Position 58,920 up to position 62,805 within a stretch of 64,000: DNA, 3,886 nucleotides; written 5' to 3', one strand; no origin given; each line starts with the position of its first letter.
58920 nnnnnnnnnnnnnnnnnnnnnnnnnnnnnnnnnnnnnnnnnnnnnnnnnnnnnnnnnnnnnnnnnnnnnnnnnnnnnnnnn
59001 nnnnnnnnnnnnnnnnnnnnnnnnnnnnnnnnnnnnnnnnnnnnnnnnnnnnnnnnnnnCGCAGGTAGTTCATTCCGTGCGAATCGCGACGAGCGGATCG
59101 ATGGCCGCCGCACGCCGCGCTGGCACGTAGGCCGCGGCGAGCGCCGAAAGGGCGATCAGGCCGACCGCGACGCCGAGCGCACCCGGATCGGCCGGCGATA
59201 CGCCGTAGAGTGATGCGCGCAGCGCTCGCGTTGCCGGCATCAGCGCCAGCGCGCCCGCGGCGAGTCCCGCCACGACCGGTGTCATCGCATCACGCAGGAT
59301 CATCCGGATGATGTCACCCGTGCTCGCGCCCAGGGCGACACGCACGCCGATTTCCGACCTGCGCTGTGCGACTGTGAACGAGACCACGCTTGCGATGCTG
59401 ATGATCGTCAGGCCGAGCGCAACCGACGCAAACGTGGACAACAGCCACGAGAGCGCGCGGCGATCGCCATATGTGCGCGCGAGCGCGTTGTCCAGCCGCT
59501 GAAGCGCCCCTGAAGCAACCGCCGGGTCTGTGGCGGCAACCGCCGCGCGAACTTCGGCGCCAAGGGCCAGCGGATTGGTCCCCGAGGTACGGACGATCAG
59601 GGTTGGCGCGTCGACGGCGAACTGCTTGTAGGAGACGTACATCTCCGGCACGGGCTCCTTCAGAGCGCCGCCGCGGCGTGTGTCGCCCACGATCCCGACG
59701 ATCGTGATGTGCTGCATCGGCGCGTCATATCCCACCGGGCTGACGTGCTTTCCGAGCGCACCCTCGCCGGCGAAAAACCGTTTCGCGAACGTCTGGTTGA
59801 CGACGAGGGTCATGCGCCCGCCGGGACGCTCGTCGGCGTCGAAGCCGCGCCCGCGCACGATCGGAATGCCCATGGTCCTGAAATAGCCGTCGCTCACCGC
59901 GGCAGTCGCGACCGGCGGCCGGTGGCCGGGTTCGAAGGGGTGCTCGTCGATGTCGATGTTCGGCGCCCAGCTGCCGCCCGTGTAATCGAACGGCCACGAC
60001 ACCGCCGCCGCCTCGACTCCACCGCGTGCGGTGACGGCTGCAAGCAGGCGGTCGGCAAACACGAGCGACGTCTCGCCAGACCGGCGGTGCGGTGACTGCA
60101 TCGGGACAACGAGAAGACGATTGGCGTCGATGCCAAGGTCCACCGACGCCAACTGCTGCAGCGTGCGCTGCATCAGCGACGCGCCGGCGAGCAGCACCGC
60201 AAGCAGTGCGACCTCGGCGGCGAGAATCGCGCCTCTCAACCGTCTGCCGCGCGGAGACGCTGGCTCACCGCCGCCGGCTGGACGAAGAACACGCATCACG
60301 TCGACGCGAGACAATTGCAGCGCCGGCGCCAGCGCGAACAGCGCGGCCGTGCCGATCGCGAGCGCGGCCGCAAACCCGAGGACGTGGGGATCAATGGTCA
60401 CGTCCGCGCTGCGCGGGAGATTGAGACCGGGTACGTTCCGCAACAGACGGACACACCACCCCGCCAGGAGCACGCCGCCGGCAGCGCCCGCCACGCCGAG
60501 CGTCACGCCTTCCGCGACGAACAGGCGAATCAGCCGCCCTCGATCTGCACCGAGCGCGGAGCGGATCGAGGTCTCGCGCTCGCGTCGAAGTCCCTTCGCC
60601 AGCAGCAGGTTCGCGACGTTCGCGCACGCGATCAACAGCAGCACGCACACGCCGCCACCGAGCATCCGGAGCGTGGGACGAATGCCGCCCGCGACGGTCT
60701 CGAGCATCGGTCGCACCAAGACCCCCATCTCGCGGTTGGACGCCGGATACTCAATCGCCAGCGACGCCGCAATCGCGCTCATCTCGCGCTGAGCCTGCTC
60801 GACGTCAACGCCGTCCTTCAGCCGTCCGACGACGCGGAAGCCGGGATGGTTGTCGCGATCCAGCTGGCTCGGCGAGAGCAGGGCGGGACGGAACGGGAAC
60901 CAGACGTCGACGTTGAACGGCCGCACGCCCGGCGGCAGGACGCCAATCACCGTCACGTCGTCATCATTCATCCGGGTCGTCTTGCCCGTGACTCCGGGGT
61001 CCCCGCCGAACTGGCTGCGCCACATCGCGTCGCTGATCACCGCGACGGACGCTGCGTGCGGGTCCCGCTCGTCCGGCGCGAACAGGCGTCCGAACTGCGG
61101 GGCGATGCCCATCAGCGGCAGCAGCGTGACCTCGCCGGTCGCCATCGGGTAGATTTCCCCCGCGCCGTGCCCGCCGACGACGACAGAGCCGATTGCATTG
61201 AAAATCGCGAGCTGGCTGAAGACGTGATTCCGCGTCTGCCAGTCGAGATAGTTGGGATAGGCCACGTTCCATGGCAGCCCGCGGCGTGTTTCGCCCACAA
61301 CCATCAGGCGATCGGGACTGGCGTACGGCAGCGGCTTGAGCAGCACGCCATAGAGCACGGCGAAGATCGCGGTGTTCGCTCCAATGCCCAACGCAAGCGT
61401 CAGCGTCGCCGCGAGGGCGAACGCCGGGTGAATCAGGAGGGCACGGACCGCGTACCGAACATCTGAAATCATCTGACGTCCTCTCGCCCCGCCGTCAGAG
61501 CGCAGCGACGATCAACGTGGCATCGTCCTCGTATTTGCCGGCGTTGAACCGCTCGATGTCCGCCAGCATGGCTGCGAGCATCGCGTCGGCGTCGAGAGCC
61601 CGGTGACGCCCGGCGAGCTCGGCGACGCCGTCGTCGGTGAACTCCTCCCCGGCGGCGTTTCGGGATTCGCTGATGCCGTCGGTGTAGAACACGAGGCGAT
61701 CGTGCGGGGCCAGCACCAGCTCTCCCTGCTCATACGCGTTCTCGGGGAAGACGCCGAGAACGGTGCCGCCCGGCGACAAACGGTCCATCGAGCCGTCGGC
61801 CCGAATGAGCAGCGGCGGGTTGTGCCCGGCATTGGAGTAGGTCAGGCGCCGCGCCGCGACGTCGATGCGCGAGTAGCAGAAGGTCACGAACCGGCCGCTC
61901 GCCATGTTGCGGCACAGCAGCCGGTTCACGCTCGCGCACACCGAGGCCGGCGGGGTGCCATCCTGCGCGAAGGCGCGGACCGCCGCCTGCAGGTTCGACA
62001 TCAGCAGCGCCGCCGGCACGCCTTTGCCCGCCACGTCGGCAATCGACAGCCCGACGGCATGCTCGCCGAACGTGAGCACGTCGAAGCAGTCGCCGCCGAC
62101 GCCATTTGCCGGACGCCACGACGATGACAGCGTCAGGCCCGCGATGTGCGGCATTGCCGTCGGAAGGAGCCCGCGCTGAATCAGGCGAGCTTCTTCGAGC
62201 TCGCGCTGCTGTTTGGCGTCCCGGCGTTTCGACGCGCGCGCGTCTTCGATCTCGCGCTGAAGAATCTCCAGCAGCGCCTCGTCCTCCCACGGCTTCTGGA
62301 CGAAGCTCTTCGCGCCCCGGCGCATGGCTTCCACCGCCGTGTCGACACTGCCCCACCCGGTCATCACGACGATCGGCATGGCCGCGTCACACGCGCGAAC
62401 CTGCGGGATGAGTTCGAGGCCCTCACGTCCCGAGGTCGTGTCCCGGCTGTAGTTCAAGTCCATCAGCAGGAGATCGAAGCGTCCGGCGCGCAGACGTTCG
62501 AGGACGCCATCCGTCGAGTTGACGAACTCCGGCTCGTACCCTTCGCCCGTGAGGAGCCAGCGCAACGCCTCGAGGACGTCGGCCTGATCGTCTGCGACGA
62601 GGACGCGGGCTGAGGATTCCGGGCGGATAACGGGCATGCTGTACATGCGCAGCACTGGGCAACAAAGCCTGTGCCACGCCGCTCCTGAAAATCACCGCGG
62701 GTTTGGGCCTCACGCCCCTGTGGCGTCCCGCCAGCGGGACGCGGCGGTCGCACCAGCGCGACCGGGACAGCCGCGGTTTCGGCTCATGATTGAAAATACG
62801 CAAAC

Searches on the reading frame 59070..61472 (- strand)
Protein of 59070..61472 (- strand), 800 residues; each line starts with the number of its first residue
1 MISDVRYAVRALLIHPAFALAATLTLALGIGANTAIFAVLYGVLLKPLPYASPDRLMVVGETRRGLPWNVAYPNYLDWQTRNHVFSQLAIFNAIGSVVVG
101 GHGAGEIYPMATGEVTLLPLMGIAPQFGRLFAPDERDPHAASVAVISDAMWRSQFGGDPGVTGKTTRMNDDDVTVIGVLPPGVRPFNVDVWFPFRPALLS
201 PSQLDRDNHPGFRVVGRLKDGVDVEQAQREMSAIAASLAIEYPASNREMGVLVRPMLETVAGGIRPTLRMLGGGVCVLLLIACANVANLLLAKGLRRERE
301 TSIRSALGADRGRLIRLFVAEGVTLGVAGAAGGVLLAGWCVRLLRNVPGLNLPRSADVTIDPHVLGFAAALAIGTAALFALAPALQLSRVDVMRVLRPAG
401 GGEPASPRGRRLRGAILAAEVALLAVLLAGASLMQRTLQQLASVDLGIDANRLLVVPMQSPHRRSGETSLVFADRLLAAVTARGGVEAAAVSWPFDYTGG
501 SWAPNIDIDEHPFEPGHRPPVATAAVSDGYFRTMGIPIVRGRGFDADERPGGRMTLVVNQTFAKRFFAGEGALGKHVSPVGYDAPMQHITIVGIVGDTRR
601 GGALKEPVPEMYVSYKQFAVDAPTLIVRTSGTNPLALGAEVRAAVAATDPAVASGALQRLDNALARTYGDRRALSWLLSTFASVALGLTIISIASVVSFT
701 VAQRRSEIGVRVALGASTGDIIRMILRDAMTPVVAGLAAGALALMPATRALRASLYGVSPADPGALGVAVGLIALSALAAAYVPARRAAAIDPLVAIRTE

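Call 65: search_protein_families(library=pfam, proteins=[window:59070-61472:-], max_evalue=0.00001)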
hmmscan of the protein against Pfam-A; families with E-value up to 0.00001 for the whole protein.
window:59070-61472:- (800 aa): 2 families
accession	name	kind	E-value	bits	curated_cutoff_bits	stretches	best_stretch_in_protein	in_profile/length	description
PF12704.14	MacB_PCD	-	8e-31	108.4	27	2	21-233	3-206/207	MacB-like periplasmic core domain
PF02687.27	FtsX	-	2.7e-22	79.5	25.5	2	680-793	2-120/120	FtsX-like permease C-terminal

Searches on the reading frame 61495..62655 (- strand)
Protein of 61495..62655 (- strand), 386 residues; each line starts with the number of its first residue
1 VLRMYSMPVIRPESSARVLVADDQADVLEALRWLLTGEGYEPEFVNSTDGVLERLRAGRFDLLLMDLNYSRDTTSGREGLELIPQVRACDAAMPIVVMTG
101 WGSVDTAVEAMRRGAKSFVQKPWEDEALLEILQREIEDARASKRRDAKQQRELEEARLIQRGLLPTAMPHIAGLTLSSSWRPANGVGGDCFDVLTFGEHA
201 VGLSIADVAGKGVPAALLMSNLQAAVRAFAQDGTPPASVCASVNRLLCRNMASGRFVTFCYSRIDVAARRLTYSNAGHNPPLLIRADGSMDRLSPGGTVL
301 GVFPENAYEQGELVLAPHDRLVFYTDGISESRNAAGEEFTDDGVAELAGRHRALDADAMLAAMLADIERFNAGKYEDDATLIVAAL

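Call 65: search_protein_families(library=pfam, proteins=[window:61495-62655:-], max_evalue=0.00001)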
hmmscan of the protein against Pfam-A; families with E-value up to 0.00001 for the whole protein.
window:61495-62655:- (386 aa): 2 families
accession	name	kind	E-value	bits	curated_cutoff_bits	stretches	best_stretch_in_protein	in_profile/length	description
PF07228.17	SpoIIE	-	5.7e-54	183.4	25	1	198-384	2-189/192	Stage II sporulation protein E (SpoIIE)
PF00072.30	Response_reg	-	1.2e-20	74.2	30.2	1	18-132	1-110/111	Response regulator receiver domain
